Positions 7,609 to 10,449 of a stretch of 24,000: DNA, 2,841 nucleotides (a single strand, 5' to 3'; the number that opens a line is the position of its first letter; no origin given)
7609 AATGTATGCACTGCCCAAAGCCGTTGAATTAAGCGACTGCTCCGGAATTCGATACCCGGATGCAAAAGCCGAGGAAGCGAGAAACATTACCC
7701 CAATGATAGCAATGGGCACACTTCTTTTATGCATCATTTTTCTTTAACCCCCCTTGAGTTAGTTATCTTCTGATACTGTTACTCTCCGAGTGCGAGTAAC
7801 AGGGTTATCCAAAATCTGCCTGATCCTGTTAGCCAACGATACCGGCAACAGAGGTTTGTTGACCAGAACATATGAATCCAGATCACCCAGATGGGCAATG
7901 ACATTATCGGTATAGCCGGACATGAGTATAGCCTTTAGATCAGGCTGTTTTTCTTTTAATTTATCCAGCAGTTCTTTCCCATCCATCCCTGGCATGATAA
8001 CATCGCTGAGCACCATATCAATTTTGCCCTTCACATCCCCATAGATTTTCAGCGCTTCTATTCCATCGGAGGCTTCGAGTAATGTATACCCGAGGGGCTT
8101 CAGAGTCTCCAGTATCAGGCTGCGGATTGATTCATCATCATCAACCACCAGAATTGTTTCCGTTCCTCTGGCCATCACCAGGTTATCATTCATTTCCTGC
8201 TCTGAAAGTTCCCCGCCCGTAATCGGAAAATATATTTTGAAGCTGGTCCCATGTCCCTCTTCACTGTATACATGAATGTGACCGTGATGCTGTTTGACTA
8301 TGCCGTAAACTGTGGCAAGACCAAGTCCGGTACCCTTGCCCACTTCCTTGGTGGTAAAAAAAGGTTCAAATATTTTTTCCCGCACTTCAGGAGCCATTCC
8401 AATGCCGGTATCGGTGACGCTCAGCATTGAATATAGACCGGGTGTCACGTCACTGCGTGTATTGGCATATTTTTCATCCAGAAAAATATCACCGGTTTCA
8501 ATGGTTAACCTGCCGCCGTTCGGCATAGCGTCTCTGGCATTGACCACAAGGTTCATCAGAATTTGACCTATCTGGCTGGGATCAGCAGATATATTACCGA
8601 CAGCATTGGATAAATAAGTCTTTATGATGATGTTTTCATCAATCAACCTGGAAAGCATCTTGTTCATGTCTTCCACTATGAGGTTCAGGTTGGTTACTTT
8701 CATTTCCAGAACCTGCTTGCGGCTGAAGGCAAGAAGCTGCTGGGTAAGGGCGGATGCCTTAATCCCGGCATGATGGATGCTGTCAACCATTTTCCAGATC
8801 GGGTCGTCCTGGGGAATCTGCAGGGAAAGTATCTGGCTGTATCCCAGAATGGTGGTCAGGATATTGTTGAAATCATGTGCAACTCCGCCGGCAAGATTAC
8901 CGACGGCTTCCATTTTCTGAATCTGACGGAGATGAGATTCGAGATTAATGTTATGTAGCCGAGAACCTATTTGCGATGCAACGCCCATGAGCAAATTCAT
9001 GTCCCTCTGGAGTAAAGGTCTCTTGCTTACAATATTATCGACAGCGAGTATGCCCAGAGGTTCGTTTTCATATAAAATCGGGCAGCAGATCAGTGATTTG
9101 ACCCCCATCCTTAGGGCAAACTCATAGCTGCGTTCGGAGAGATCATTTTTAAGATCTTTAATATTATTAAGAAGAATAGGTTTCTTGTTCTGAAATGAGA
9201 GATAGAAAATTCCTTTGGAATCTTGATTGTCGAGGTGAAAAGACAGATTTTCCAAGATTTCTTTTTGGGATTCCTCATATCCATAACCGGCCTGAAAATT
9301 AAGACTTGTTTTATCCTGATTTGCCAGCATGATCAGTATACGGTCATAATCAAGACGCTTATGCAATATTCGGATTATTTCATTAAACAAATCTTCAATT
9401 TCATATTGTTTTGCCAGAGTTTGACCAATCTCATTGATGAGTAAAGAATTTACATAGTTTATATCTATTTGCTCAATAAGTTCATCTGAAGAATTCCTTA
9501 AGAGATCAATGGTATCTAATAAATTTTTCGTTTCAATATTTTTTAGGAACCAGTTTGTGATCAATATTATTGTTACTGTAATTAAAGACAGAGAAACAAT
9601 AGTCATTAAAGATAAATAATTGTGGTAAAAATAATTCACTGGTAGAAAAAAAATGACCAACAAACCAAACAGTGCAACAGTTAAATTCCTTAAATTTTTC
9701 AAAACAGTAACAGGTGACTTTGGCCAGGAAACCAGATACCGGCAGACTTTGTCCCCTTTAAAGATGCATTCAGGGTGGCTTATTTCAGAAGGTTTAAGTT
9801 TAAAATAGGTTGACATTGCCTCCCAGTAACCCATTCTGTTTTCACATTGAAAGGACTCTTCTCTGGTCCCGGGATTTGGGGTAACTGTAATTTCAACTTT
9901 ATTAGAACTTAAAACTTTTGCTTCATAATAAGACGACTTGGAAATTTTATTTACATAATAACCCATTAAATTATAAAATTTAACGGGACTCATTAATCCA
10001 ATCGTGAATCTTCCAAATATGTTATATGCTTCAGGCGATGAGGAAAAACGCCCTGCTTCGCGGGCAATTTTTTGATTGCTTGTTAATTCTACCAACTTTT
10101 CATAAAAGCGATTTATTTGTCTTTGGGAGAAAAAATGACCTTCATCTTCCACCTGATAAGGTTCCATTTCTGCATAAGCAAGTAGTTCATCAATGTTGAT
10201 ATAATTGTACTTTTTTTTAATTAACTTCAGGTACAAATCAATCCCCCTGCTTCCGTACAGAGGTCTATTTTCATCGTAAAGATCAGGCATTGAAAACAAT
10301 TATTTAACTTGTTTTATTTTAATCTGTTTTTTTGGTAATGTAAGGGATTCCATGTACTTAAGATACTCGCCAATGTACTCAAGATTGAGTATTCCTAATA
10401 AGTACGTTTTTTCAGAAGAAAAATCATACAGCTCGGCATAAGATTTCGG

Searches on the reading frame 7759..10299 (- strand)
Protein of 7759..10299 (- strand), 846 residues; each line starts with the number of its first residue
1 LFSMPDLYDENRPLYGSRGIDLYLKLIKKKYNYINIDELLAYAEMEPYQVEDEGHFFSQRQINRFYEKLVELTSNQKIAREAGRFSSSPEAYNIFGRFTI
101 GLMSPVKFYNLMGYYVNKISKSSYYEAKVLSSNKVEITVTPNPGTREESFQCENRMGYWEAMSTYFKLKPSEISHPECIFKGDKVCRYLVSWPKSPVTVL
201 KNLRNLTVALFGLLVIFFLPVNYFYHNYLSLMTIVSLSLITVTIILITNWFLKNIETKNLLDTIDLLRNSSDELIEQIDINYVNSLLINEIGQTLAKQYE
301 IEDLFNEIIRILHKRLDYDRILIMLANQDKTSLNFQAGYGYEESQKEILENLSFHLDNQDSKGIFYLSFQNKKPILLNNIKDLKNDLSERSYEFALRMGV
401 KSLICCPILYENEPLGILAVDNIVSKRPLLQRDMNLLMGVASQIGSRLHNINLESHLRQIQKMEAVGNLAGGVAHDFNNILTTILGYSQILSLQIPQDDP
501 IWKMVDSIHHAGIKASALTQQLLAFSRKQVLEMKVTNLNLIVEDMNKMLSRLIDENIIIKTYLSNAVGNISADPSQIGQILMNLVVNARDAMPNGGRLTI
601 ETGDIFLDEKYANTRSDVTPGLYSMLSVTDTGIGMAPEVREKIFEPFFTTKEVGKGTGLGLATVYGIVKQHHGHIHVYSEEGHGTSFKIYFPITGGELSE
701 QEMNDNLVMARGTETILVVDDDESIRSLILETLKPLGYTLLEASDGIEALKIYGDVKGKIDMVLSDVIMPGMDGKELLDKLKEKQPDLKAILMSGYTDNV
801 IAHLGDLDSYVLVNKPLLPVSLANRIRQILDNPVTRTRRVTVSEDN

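Call 3: search_protein_families(library=pfam, proteins=[window:7759-10299:-], max_evalue=1)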
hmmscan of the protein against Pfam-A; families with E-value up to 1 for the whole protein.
window:7759-10299:- (846 aa): 10 families
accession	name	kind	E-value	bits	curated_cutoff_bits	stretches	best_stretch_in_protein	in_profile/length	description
PF02518.31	HATPase_c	-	3.5e-23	82.6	26.4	1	573-693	2-109/111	Histidine kinase-, DNA gyrase B-, and HSP90-like ATPase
PF00072.30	Response_reg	-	5.1e-17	62.5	30.2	1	716-826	1-110/111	Response regulator receiver domain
PF01590.32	GAF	-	4.2e-14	53.7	22.4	1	301-447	2-132/133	GAF domain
PF13185.12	GAF_2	-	1.2e-08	35.7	28.6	1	300-446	3-133/136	GAF domain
PF00512.31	HisKA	-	9.4e-08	32.4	26.9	1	467-529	3-64/66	His Kinase A (phospho-acceptor) domain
PF13492.12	GAF_3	-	6.6e-05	23.8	27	1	301-450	2-129/129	GAF domain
PF10090.15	HPTransfase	-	0.0045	17.2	22.9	1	576-602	31-57/123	Histidine phosphotransferase C-terminal domain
PF12625.12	Arabinose_bd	-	0.038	14.5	27.6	1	36-97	4-64/185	Arabinose-binding domain of AraC transcription regulator, N-term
PF08418.15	Pol_alpha_B_N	-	0.076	13.4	24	1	491-540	10-59/67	DNA polymerase alpha subunit B N-terminal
PF09880.14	DUF2107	-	0.56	10.8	27.5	0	199-247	24-66/73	Predicted membrane protein (DUF2107)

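Call 4: search_protein_families(library=ncbifam, proteins=[window:7759-10299:-], max_evalue=1)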
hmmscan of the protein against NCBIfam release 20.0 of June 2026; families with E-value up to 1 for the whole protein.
window:7759-10299:- (846 aa): 143 families (the best 25 are shown)
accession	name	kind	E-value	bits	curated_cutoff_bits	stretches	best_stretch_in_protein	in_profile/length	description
NF046020.1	HisKinCckABruc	equivalog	2.9e-116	389.4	1000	1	452-831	466-868/868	cell cycle histidine kinase CckA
NF010076.0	PRK13557.1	subfamily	1.4e-107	360.4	631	1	431-834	129-537/540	histidine kinase famiy protein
NF046026.1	HisKinCckACaul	equivalog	5.7e-99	332.1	1000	1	452-830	288-676/678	cell cycle histidine kinase CckA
NF010411.0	PRK13837.1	equivalog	9.9e-81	271.9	647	1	446-839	430-821/828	two-component system VirA-like sensor kinase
NF008468.0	PRK11360.1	equivalog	8.9e-53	179.6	646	1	451-695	381-610/616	two-component system sensor histidine kinase AtoS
NF052574.1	HisKinEspCMyxo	equivalog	1.3e-47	162.5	1200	1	453-830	404-783/785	serine histidine kinase EspC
NF052573.1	HisKinEspAMyxo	equivalog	2.8e-41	141.4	1400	1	452-800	370-721/755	serine histidine kinase EspA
NF007688.0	PRK10364.1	equivalog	5.6e-41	140.7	479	1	452-694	226-452/460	two-component system sensor histidine kinase ZraS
NF047466.1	hybrid_RR_LvrB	exception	1.2e-39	136.6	500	1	421-693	107-376/377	hybrid histidine kinase/response regulator LvrB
TIGR02956.1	TMAO_torS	equivalog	1.8e-32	112.4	676.5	1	502-834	499-824/967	TMAO reductase system sensor histidine kinase/response regulator TorS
NF038348.1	T2SS_HK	subfamily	7.8e-31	107.1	450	2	504-693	400-573/574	histidine kinase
NF008099.0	PRK10841.1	equivalog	3.8e-27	94.5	920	2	710-802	821-908/949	two-component system sensor histidine kinase RcsC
NF046044.1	PnpS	equivalog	1.3e-26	93.5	400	1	457-692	163-390/390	two-component system histidine kinase PnpS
TIGR02916.1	PEP_his_kin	equivalog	1.5e-26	93.2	300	1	403-692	412-679/679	XrtA/PEP-CTERM system histidine kinase PrsK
NF053867.1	SprKinKinDBac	equivalog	5.9e-26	91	775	1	453-694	273-498/500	sporulation kinase KinD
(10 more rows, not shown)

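Call 34: search_protein_families(library=pfam, alignment_id=A3, max_evalue=0.001)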
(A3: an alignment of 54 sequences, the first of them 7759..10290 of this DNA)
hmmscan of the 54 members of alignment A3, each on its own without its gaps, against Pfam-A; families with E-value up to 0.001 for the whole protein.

A. member 1, window:7759-10290:- (843 aa): 6 families
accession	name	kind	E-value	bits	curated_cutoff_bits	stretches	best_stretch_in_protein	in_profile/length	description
PF02518.31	HATPase_c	-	3.4e-23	82.6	26.4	1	570-690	2-109/111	Histidine kinase-, DNA gyrase B-, and HSP90-like ATPase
PF00072.30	Response_reg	-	5.1e-17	62.5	30.2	1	713-823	1-110/111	Response regulator receiver domain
PF01590.32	GAF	-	4.1e-14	53.7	22.4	1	298-444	2-132/133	GAF domain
PF13185.12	GAF_2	-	1.2e-08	35.7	28.6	1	297-443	3-133/136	GAF domain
PF00512.31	HisKA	-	9.3e-08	32.5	26.9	1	464-526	3-64/66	His Kinase A (phospho-acceptor) domain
PF13492.12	GAF_3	-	6.6e-05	23.8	27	1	298-447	2-129/129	GAF domain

B. families by the number of members that match (of 54 scanned): 20 families
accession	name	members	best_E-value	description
PF01590.32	GAF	54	1.7e-16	GAF domain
PF13185.12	GAF_2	54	1.8e-14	GAF domain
PF13492.12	GAF_3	44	4.2e-09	GAF domain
PF13487.12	HD_5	42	3.5e-47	HD domain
PF01966.28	HD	42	1.9e-22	HD domain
PF02518.31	HATPase_c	12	1.2e-23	Histidine kinase-, DNA gyrase B-, and HSP90-like ATPase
PF00072.30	Response_reg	12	1.6e-21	Response regulator receiver domain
PF00512.31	HisKA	12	2.7e-12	His Kinase A (phospho-acceptor) domain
PF07238.19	PilZ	10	2.6e-14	PilZ domain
PF12625.12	Arabinose_bd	8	4.6e-07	Arabinose-binding domain of AraC transcription regulator, N-term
PF00989.32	PAS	6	8.6e-16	PAS fold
PF13426.13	PAS_9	6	8.3e-14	PAS domain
PF13188.13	PAS_8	6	2.3e-07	PAS domain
PF08448.16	PAS_4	5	3.6e-08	PAS fold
PF08447.18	PAS_3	4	1.5e-08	PAS fold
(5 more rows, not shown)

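Call 80: search_protein_families(library=padloc, proteins=[window:7759-10290:-], max_evalue=0.001)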
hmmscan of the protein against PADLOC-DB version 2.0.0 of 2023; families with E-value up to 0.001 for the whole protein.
window:7759-10290:- (843 aa): 0 families

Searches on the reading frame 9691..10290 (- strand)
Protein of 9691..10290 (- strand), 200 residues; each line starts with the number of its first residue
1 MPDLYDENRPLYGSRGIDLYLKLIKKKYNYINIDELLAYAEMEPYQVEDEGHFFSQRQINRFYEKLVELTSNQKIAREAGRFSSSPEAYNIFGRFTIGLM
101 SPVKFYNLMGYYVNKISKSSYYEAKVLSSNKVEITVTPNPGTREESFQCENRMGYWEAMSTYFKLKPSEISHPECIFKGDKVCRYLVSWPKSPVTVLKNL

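Call 35: search_solved_structures(query=window:9691-10290:-, max_evalue=10, show_alignments=2)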
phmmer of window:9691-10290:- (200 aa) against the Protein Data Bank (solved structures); distinct sequences matched with E-value up to 10: 2.
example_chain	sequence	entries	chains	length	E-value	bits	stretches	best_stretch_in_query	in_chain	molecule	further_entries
1wxp_A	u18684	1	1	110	1.4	12.4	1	140-190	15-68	THO complex subunit 1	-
21di_E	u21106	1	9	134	1.6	12.2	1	66-98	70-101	Pam5 small terminase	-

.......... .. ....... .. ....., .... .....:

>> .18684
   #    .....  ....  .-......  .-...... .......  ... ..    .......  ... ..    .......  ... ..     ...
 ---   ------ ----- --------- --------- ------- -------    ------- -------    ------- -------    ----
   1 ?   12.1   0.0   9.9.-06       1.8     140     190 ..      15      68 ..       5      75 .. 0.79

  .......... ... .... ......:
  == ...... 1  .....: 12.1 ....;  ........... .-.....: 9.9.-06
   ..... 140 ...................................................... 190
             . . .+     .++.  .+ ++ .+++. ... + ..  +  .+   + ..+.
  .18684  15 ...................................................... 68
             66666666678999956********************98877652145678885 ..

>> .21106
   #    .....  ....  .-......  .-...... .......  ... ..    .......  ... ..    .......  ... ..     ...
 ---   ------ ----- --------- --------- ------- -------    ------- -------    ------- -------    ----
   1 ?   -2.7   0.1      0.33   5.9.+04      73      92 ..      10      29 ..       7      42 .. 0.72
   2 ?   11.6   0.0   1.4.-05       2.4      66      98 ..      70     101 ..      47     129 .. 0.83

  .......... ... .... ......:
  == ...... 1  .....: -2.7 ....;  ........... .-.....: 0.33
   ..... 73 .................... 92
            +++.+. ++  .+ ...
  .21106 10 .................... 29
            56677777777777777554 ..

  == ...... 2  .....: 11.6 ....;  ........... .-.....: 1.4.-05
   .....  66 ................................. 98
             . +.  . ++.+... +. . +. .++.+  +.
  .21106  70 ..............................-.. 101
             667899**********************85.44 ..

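Call 42: find_homologous_proteins(query=window:9691-10290:-, max_evalue=0.001)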
Query window:9691-10290:- (200 aa): 27 proteins with E <= 0.001 among 107 candidates.
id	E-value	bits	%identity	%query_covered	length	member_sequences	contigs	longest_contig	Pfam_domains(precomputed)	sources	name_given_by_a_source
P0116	6.7e-112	390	85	100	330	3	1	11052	-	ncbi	ncbi:MAG: hypothetical protein WC952_13275, partial [Desulfobulbaceae bacterium]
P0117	8.0e-80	286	61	100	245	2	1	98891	-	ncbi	-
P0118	2.9e-74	268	71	87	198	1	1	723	-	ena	-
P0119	6.1e-72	260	64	90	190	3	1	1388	-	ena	-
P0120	2.0e-65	239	52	97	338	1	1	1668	-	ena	-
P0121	3.3e-65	238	54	97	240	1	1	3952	-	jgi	jgi:hypothetical protein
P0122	5.1e-64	234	83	65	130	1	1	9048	-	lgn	-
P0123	7.9e-63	230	52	97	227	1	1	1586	-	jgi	jgi:hypothetical protein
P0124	9.2e-62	227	53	95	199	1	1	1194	-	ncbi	-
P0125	4.9e-61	224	50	98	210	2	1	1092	-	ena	-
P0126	1.2e-58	217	66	77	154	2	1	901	-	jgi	-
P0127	1.6e-58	216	56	89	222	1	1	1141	-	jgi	-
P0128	1.6e-56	210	50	99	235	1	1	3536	-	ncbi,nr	ncbi:MAG: phosphohydrolase, partial [Deltaproteobacteria bacterium]|nr:phosphohydrolase [Deltaproteo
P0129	1.2e-55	207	45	100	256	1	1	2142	-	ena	-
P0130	1.3e-55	207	61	78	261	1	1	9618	PF00072.31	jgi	-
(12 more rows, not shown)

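Call 51: predict_structure(alignment_id=A6)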
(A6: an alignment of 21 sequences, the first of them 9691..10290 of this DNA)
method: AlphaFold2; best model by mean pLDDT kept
length: 200 residues; sequences in the alignment: 21
mean_pLDDT: 88.0   pTM: 0.85
mean pLDDT of the five models: 88.0, 87.6, 87.1, 85.6, 84.5
residues with pLDDT >= 90: 129; 70-90: 47; 50-70: 24; < 50: 0
segments of 3 or more residues with pLDDT < 50: none
pLDDT, mean of each block of 10 residues (from residue 1): 83 93 96 98 94 96 98 96 79 62 82 88 90 94 94 88 75 96 93 64
secondary structure, 60 per line:
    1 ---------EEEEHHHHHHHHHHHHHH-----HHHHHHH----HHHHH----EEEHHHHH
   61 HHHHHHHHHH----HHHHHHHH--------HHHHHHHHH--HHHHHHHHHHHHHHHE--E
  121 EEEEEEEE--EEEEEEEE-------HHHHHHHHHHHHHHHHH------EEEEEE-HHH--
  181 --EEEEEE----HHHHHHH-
elements in order: E10-13 H14-27 H33-39 H44-48 E53-55 H56-70 H75-82 H91-99 H102-116 E120-128 E131-138 H146-162 E169-174 E183-188 H193-199

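Call 54: fold_search(model_id=the predicted structure, library=pdb)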
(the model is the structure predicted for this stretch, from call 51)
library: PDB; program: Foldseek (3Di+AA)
matches with E <= 10: 699; with E <= 0.001: 42
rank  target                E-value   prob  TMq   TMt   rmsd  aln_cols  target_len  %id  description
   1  3tf0_A                1.8e-06  1.00  0.58  0.61   4.8       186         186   19  Crystal structure of an H-NOX protein from T. tengcongensis (released 2011-11-09)
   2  2o09_A                1.9e-06  1.00  0.64  0.70   4.6       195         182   12  Crystal structure of the H-NOX domain from Nostoc sp. PCC 7120 (released 2007-01-30)
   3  4iae_A                2.3e-06  1.00  0.64  0.69   4.7       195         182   12  Crystal structure of BAY 60-2770 bound to nostoc H-NOX domain (released 2013-11-20)
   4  3eee_A                3.4e-06  1.00  0.62  0.65   4.8       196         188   18  Probing the function of heme distortion in the H-NOX family (released 2008-11-25)
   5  6dxi                  3.8e-06  1.00  0.63  0.66   4.8       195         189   13  Crystal structure of H-NOX protein from Nostoc sp V52W/L67W double-mutant. (released 2018-07-11)
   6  4fdk_A                4.0e-06  1.00  0.60  0.63   5.0       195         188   17  F78L Tt H-NOX (released 2013-08-28)
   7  3m0b                  4.0e-06  1.00  0.55  0.59   4.9       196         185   19  Ru-Porphyrin Protein Scaffolds for Sensing O2 (released 2010-04-14)
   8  4u9b                  4.2e-06  1.00  0.61  0.67   5.6       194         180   12  Crystal structure of an H-NOX protein from S. oneidensis in the Fe(II)NO ligation state (released 2014-10-01)
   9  1u56_B                4.5e-06  1.00  0.55  0.60   5.4       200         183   20  Crystal structure of an oxygen binding H-NOX domain related to soluble guanylate cyclases (Water-ligated, ferric form) (released 2004-08-31)
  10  4u99_A                4.8e-06  1.00  0.63  0.67   5.4       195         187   12  Crystal structure of an H-NOX protein from S. oneidensis in the Fe(II) ligation state, Q154A/Q155A/K156A mutant (released 2014-10-01)
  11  3tf8_B                4.8e-06  1.00  0.61  0.66   5.0       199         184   12  Crystal structure of an H-NOX protein from Nostoc sp. PCC 7120 (released 2011-11-09)
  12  3nvr_A                5.7e-06  1.00  0.60  0.66   4.6       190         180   18  Modulating Heme Redox Potential Through Protein-Induced Porphyrin Distortion (released 2010-09-08)
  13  3tf8_A                6.0e-06  1.00  0.67  0.72   4.3       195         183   12  Crystal structure of an H-NOX protein from Nostoc sp. PCC 7120 (released 2011-11-09)
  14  3sj5_A                6.0e-06  1.00  0.63  0.67   4.4       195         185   18  I5F Mutant Structure of T. Tengcongensis H-NOX (released 2011-07-20)
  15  4it2_A                6.0e-06  1.00  0.56  0.60   4.9       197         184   19  Mn(III)-PPIX bound Tt H-NOX (released 2013-02-27)
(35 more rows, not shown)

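Call 78: search_solved_structures(query=A5, max_evalue=10, show_alignments=3)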
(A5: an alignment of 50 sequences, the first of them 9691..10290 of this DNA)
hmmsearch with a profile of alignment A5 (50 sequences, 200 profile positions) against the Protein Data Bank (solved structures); distinct sequences matched with E-value up to 10: 7.
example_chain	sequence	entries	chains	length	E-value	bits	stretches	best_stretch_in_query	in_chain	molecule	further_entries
4u9b_A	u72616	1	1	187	0.12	15.2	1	153-193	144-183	NO-binding heme-dependent sensor protein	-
2kii_A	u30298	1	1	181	0.34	13.7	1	153-189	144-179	Putative uncharacterized protein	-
2kil_A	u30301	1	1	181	0.35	13.7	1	153-189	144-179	Putative uncharacterized protein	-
4u99_A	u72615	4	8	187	0.69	12.7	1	158-193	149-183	NO-binding heme-dependent sensor protein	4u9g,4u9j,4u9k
5usb_A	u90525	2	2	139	0.73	12.6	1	142-193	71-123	Protection of telomeres protein 1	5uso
5usn_A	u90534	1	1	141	0.75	12.6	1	142-193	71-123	Protection of telomeres protein 1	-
4hid_A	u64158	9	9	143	0.77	12.6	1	142-193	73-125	Protection of telomeres protein 1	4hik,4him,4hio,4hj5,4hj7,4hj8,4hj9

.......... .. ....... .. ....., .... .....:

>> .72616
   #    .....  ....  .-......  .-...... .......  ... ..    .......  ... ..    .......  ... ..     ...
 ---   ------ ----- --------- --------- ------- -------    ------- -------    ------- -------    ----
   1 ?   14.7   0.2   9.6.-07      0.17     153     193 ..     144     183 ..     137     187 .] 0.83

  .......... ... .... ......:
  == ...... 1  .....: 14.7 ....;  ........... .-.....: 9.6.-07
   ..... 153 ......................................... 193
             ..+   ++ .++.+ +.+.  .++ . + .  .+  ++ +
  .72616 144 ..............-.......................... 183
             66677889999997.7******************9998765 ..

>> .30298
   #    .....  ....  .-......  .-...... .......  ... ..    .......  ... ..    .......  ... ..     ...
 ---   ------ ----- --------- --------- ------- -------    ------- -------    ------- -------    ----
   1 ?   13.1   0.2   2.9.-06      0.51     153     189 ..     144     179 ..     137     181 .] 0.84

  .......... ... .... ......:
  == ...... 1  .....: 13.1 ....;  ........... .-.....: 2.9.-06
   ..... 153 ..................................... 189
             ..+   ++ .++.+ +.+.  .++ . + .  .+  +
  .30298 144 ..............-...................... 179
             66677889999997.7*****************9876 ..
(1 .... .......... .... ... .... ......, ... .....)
